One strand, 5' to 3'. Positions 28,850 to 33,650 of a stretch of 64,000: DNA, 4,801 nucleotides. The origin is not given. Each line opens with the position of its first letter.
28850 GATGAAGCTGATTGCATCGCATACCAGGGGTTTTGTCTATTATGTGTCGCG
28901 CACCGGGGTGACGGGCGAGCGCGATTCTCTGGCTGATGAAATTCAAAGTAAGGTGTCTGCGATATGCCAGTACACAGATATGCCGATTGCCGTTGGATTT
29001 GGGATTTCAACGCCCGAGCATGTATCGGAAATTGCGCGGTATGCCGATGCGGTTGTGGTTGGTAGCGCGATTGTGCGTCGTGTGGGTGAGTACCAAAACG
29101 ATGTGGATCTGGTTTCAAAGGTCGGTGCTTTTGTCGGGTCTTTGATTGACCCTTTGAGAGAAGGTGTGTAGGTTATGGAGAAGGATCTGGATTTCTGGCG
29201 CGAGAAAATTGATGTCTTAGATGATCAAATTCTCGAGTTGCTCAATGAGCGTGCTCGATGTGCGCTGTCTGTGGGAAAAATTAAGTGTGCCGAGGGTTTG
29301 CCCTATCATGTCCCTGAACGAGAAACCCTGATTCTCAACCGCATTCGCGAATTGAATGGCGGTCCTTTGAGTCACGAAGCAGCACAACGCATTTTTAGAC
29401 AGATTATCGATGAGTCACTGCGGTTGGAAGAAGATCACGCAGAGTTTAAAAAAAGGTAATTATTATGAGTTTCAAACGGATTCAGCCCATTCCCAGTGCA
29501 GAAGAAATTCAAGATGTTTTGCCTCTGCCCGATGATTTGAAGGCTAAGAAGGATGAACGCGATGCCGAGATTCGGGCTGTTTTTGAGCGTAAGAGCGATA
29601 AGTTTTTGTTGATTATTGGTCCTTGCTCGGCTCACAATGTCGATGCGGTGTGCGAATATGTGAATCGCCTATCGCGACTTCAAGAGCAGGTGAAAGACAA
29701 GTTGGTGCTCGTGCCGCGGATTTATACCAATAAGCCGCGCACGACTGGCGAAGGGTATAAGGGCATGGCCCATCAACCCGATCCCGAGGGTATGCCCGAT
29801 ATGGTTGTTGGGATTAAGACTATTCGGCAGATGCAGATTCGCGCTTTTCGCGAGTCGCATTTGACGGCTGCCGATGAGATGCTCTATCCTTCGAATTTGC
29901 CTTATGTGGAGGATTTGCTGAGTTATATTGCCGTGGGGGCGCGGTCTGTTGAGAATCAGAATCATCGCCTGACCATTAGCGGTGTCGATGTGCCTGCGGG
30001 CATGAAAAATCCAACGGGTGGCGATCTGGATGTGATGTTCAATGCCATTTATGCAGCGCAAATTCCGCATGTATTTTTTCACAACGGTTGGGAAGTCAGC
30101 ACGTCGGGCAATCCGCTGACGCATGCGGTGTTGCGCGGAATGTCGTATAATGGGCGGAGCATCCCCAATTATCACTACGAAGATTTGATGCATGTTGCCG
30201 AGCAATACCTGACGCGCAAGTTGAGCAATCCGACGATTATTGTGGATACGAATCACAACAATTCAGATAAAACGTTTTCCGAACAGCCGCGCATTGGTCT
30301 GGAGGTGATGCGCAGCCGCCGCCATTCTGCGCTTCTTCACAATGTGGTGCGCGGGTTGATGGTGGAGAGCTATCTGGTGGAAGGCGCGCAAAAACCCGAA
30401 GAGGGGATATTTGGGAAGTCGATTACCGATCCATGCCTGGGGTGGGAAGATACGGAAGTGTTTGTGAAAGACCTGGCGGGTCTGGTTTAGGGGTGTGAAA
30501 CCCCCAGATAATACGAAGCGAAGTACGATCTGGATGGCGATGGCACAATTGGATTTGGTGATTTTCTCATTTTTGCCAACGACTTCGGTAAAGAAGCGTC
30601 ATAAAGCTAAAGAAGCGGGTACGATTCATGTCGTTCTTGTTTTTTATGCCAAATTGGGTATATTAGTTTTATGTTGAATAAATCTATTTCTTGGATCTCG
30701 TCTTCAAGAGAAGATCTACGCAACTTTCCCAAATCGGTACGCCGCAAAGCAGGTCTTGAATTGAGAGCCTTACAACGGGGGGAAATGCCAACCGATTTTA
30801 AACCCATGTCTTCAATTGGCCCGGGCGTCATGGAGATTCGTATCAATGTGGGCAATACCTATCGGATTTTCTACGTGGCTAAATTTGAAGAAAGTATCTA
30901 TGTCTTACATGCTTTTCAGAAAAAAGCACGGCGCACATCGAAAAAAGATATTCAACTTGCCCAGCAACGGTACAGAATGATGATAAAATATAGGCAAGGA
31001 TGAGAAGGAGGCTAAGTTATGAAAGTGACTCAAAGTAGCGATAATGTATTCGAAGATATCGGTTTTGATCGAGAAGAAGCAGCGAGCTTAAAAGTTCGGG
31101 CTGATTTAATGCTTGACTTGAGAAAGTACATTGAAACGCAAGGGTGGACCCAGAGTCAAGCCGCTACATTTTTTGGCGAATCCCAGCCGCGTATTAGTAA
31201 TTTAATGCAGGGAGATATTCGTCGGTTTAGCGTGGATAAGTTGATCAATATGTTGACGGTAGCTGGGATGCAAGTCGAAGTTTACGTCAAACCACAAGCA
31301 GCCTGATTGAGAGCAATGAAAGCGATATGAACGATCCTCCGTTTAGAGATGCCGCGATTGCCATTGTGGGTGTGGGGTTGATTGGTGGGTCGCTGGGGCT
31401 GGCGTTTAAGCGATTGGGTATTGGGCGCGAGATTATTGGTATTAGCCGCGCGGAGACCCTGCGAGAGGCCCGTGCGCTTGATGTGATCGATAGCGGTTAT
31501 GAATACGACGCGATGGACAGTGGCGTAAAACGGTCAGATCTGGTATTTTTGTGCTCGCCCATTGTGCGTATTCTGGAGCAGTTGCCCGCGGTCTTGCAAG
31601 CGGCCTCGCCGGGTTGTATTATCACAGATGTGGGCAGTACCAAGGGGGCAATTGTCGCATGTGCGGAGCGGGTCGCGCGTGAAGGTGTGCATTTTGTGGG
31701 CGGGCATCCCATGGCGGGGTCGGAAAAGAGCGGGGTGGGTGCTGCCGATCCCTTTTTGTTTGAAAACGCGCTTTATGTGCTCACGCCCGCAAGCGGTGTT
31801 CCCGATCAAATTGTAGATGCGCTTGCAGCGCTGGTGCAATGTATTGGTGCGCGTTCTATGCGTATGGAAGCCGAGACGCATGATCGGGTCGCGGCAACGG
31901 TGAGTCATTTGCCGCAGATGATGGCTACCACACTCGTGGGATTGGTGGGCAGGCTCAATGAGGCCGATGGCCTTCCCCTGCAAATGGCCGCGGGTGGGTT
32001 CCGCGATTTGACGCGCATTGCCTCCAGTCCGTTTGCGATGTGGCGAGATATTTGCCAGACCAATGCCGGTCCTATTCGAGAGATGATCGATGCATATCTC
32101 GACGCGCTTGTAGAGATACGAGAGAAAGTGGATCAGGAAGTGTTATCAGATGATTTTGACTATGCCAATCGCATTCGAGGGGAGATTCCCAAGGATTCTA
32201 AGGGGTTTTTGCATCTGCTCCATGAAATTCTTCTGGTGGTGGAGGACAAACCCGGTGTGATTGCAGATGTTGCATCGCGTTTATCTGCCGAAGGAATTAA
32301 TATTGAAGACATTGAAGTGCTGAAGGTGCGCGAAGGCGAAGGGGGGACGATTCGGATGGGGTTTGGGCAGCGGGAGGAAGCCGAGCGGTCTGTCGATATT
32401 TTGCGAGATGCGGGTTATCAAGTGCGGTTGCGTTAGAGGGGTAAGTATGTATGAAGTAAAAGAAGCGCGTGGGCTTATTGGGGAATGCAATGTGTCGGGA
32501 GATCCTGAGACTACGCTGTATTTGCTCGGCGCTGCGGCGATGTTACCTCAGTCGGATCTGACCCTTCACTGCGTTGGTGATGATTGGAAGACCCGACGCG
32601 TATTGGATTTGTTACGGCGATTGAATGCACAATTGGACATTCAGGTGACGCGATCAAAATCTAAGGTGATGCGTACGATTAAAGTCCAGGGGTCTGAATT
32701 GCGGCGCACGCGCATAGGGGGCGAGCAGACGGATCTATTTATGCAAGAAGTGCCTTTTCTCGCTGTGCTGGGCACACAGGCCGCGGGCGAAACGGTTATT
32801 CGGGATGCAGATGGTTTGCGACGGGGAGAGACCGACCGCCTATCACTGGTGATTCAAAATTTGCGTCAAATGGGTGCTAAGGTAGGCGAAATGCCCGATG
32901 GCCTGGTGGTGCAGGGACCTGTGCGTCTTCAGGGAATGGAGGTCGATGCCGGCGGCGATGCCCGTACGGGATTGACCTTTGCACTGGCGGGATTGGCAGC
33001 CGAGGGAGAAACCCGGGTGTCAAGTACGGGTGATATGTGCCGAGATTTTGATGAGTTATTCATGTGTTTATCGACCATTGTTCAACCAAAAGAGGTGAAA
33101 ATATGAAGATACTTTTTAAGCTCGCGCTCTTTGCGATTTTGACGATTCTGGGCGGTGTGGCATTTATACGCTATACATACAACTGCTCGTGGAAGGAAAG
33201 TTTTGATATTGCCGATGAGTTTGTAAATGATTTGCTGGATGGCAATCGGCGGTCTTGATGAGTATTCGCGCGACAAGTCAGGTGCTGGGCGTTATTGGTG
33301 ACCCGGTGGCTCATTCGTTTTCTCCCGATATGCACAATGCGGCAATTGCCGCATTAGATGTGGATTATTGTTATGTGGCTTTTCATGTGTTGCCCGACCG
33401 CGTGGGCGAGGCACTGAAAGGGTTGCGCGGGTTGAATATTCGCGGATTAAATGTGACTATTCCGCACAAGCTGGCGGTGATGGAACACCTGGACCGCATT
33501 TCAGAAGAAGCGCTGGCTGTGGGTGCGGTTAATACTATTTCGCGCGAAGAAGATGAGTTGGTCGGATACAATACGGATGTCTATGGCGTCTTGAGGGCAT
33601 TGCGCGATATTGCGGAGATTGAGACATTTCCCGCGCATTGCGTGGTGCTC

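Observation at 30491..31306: Dockerin gene relic plus HigB/HigA toxin-antitoxin inserted between DAHP synthase and tyrA: scar of a rearrangement inside a biosynthetic operon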

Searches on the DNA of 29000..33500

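Call 74: search_rna_families(source=window, start=29000, end=33500, threshold=evalue, max_evalue=1)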
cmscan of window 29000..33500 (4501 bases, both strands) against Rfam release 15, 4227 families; matches with E-value up to 1: 0.
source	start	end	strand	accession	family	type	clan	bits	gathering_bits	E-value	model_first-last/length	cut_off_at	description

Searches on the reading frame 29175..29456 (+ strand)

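Call 7: search_protein_families(library=pfam, proteins=[window:29175-29456:+], max_evalue=1)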
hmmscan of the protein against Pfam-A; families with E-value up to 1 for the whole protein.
window:29175-29456:+ (94 aa): 1 family
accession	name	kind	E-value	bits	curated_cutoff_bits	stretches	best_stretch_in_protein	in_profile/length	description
PF01817.26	CM_2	-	2.2e-24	85.9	27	1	8-86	1-80/80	Chorismate mutase type II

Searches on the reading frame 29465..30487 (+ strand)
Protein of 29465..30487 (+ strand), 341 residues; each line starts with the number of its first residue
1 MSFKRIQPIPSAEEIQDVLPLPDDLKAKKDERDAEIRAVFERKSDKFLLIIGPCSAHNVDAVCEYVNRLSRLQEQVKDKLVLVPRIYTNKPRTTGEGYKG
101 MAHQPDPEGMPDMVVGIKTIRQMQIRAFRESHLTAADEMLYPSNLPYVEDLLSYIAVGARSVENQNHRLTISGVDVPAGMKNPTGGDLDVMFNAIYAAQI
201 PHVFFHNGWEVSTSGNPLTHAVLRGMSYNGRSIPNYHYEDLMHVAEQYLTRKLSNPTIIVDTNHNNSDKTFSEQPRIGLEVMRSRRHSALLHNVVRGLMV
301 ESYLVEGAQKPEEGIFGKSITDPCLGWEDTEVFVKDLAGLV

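Call 7: search_protein_families(library=pfam, proteins=[window:29465-30487:+], max_evalue=1)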
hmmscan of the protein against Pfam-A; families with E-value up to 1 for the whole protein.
window:29465-30487:+ (341 aa): 2 families
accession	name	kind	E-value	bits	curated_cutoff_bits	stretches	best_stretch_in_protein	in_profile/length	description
PF00793.26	DAHP_synth_1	-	3.2e-42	144.7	25.5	1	39-332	10-267/270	DAHP synthetase I family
PF10706.15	Aminoglyc_resit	-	0.21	12.1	21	1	173-217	23-67/149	Aminoglycoside-2''-adenylyltransferase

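Call 9: find_encoding_contigs(protein=window:29465-30487:+, flank=10000, max_places=10)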
Protein window:29465-30487:+ (341 aa): 3 contigs read that carry it; 1 place shown.
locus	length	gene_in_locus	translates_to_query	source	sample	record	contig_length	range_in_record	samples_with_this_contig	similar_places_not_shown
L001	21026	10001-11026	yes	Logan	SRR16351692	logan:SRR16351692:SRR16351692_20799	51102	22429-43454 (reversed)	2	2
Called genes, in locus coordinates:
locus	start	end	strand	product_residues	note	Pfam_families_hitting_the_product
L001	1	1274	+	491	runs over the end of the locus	PF04715:, PF00425:Chorismate_bind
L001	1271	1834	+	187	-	PF00117:GATase, PF07722:Peptidase_C26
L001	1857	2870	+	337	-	PF02885:Glycos_trans_3N, PF00591:Glycos_transf_3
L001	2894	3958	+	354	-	PF01408:GFO_IDH_MocA, PF03447:NAD_binding_3, PF22725:GFO_IDH_MocA_C3 (weak)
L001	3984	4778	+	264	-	PF00218:IGPS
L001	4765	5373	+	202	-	PF00697:PRAI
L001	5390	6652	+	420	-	PF00579:tRNA-synt_1b, PF22421:SYY_C-terminal, PF01479:S4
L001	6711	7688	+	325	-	PF00682:HMGL-like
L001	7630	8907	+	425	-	PF00291:PALP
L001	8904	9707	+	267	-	PF00290:Trp_syntA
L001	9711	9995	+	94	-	PF01817:CM_2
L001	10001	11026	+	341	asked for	PF00793:DAHP_synth_1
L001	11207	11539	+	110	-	PF05973:Gp49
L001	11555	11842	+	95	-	PF13744:HTH_37, PF01381:HTH_3 (weak)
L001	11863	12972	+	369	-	PF02153:PDH_N, PF20463:PDH_C, PF01842:ACT, PF22629:ACT_AHAS_ss (weak)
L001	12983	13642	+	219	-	PF00275:EPSP_synthase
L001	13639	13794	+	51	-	-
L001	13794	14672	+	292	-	PF08501:Shikimate_dh_N, PF01488:Shikimate_DH (weak), PF18317:SDH_C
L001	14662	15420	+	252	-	PF01209:Ubie_methyltran, PF13649:Methyltransf_25, PF13847:Methyltransf_31, PF08241:Methyltransf_11, PF08242:Methyltransf_12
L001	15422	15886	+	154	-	-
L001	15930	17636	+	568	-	PF03485:Arg_tRNA_synt_N, PF00750:tRNA-synt_1d, PF05746:DALR_1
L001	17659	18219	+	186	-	PF01202:SKI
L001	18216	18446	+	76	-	PF18506:RelB-like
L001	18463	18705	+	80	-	PF05016:ParE_toxin (weak)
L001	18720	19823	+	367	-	PF00465:Fe-ADH, PF13685:Fe-ADH_2, PF01761:DHQ_synthase, PF24621:DHQS_C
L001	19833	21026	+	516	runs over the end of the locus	PF13230:GATase_4 (faint), PF13522:GATase_6, PF13537:GATase_7, PF00156:Pribosyltran (weak)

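Call 10: find_related_loci(query=window:29465-30487:+, collection=genome_contigs, flank=6000)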
Query window:29465-30487:+ (341 aa) in genome_contigs; peptide patterns used: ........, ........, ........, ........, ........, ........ (x = any residue, [..] = any of these).
599 stretches matched a pattern (row limit reached: there are more); 559 encode a relative of the query (tblastn E <= 1e-3); the best 80 are kept; 80 distinct loci.
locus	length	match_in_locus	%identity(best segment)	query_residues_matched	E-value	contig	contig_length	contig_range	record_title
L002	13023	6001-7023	97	1-341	0e+0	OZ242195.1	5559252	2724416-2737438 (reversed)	MAG: Candidatus Latescibacterota bacterium isolate a57e98d2-c2a9-4833-8eaa-f85fbefd33d8 genome assembly, chromosome: 1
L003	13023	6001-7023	97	1-341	0e+0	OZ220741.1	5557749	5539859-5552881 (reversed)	MAG: Candidatus Latescibacterota bacterium isolate a9e09e5c-d410-47d8-823c-ef7e39eb5a37 genome assembly, chromosome: 1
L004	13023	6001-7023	96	1-341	0e+0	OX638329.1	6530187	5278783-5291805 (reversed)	MAG: uncultured Latescibacteria bacterium isolate 03e23b1f-02ed-4bf0-8d8f-a367d3d93791 genome assembly, chromosome: 1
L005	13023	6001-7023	96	1-341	0e+0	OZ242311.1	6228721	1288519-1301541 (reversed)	MAG: Candidatus Latescibacterota bacterium isolate bccf755e-c1ee-4055-8c2e-878efcd7d1d4 genome assembly, chromosome: 1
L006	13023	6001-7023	96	1-341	0e+0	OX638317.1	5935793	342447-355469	MAG: uncultured Latescibacteria bacterium isolate cbbe8a84-e08a-4d06-a76e-2eb930d8ff24 genome assembly, chromosome: 1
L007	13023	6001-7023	96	1-341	0e+0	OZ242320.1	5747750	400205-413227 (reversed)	MAG: Candidatus Latescibacterota bacterium isolate 06f19266-885c-4d39-bf7e-e57a8b9e9c03 genome assembly, chromosome: 1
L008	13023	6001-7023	95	1-341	0e+0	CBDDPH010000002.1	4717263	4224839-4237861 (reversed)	MAG: Candidatus Latescibacterota bacterium isolate fcaf43fe-a799-4ace-af36-b323ac78cc8e genome assembly, contig: contig_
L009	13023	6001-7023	94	1-341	0e+0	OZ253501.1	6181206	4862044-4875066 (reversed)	MAG: Candidatus Latescibacterota bacterium isolate f485d00f-16df-4488-a4d1-ddfd292eb512 genome assembly, chromosome: 1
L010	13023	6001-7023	89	1-341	0e+0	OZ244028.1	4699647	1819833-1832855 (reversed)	MAG: Candidatus Latescibacterota bacterium isolate bd5b79a9-654a-4f06-b92f-bece6890e083 genome assembly, chromosome: 1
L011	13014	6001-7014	88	1-338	0e+0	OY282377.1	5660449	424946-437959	MAG: uncultured Latescibacteria bacterium genome assembly, chromosome: 1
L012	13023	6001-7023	87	1-341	0e+0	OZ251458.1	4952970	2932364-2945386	MAG: Candidatus Latescibacterota bacterium isolate 0d485872-e18d-4011-b7de-a34ce824adf8 genome assembly, chromosome: 1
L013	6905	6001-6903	97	1-301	0e+0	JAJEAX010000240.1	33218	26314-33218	MAG: Candidatus Latescibacterota bacterium isolate jk18x7bins.9 k141_2752011, whole genome shotgun sequence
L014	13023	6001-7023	81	1-341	0e+0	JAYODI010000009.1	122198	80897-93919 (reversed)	MAG: Candidatus Latescibacterota bacterium isolate 139553_S155_metabat_bins_2.tsv.104 NODE_149_length_122198_cov_8.13774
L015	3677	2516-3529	80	1-338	0e+0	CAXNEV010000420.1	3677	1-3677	MAG: Candidatus Latescibacterota bacterium isolate TH-08apr19-86 genome assembly, contig: TH-08apr19-C63684, whole genom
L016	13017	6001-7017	73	1-338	1e-171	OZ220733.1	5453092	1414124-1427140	MAG: Candidatus Latescibacterota bacterium isolate cc6a1995-d657-4e87-88a0-a2308bb9e8e7 genome assembly, chromosome: 1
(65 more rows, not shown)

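Call 45: search_protein_families(library=pfam, proteins=[L007:7085-7327:+, L007:7320-7556:+, L009:7891-8073:+, L009:8057-8389:+, L011:7132-7581:+, L011:7613-7783:+, L012:7046-7348:+, L012:7419-7811:+], max_evalue=0.01)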
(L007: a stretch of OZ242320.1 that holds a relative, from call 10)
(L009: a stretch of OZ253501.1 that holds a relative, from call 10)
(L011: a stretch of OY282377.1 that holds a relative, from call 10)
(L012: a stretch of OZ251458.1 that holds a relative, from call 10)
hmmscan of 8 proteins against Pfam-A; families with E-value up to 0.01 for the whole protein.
L007:7085-7327:+ (81 aa): 1 family
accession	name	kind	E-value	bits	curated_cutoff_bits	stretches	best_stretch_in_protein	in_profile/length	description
PF07927.17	HicA_toxin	-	4.4e-11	43.1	27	1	20-72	1-55/58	HicA toxin of bacterial toxin-antitoxin,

L007:7320-7556:+ (79 aa): 0 families

L009:7891-8073:+ (61 aa): 0 families

L009:8057-8389:+ (111 aa): 1 family
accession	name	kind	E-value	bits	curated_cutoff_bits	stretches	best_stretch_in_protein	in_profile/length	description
PF02452.23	PemK_toxin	-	5e-15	56.1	23.1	1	5-100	2-106/109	PemK-like, MazF-like toxin of type II toxin-antitoxin system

L011:7132-7581:+ (150 aa): 0 families

L011:7613-7783:+ (57 aa): 0 families

L012:7046-7348:+ (101 aa): 0 families

L012:7419-7811:+ (131 aa): 0 families

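Call 56: search_protein_families(library=ncbifam, proteins=[L009:7891-8073:+, L007:7320-7556:+, L012:7046-7348:+, L009:8057-8389:+, L007:7085-7327:+], max_evalue=0.01)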
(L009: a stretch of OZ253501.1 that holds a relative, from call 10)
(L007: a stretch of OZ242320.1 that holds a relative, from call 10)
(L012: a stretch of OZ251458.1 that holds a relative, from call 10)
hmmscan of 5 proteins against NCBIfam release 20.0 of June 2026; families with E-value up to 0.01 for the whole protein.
L009:7891-8073:+ (61 aa): 0 families

L007:7320-7556:+ (79 aa): 0 families

L012:7046-7348:+ (101 aa): 1 family
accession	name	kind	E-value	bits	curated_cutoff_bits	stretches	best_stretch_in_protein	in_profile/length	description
NF045695.1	seleno_TsoA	equivalog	0.0065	16.8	170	1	37-81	87-130/144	LULAXC motif selenoprotein TsoA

L009:8057-8389:+ (111 aa): 1 family
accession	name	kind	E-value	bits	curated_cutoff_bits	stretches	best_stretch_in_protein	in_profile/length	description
NF007386.0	PRK09907.1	equivalog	9.3e-05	22.4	120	1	17-98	26-105/111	endoribonuclease MazF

L007:7085-7327:+ (81 aa): 0 families

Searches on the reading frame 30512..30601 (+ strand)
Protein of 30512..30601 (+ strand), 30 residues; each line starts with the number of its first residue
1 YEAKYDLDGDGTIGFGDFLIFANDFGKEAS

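Call 7: search_protein_families(library=pfam, proteins=[window:30512-30601:+], max_evalue=1)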
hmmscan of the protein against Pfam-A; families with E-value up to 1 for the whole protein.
window:30512-30601:+ (30 aa): 6 families
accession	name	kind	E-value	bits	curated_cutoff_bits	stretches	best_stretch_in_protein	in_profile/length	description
PF00036.39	EF-hand_1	-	0.00071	19.4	25.4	1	4-21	8-25/29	EF hand domain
PF13405.12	EF-hand_6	-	0.015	15.4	25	1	4-24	8-28/30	EF-hand domain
PF13202.12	EF-hand_5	-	0.03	14.2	25.9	1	4-15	7-18/25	EF hand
PF13499.12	EF-hand_7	-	0.048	14.5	30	1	4-21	48-65/67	EF-hand domain pair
PF13833.12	EF-hand_8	-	0.061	13.5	28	1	6-23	35-52/54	EF-hand domain pair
PF00404.24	Dockerin_1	-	0.14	12.8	22.9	1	5-24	2-21/57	Dockerin type I domain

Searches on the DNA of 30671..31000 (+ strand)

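Call 73: search_rna_families(sources=[L164, L170, L173], threshold=gathering)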
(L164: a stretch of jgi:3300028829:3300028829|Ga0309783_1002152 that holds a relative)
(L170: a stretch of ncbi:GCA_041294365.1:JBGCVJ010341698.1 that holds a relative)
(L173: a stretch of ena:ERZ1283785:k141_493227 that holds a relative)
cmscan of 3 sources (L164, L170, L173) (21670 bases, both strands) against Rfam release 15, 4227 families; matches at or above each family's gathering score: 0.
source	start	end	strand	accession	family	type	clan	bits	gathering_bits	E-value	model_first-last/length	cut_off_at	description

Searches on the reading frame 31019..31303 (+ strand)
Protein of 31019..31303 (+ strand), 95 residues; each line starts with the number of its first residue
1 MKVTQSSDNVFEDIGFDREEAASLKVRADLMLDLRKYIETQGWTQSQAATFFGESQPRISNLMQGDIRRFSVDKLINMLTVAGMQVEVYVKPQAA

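Call 7: search_protein_families(library=pfam, proteins=[window:31019-31303:+], max_evalue=1)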
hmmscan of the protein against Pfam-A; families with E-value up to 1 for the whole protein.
window:31019-31303:+ (95 aa): 6 families
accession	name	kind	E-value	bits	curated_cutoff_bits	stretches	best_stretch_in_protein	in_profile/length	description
PF13744.12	HTH_37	-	3.1e-22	78.6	27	1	10-91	1-80/80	Helix-turn-helix domain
PF01381.28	HTH_3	-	5.4e-06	26.8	23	1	34-80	1-46/55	Helix-turn-helix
PF13560.12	HTH_31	-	0.00011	22.9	27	1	34-86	6-58/64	Helix-turn-helix domain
PF17762.8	HTH_ParB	-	0.02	15.5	22.6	1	34-63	12-41/102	ParB HTH domain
PF23822.1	DUF7192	-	0.025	14.3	27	0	19-45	140-166/281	Domain of unknown function (DUF7192)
PF04545.22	Sigma70_r4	-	0.049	13.6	24.1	1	27-63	8-41/50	Sigma-70, region 4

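Call 47: search_solved_structures(query=window:31019-31303:+, max_evalue=0.01)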
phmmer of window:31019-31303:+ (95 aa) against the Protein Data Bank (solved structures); distinct sequences matched with E-value up to 0.01: 2.
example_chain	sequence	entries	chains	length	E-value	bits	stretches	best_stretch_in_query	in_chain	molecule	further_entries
2a6c_A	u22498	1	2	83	7.2e-14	54.9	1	23-92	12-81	Helix-turn-helix motif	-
2o38_A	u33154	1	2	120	2.9e-07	33.8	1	2-92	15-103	Hypothetical protein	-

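Call 56: search_protein_families(library=ncbifam, proteins=[window:31019-31303:+], max_evalue=0.01)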
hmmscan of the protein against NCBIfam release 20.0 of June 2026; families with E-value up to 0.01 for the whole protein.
window:31019-31303:+ (95 aa): 0 families
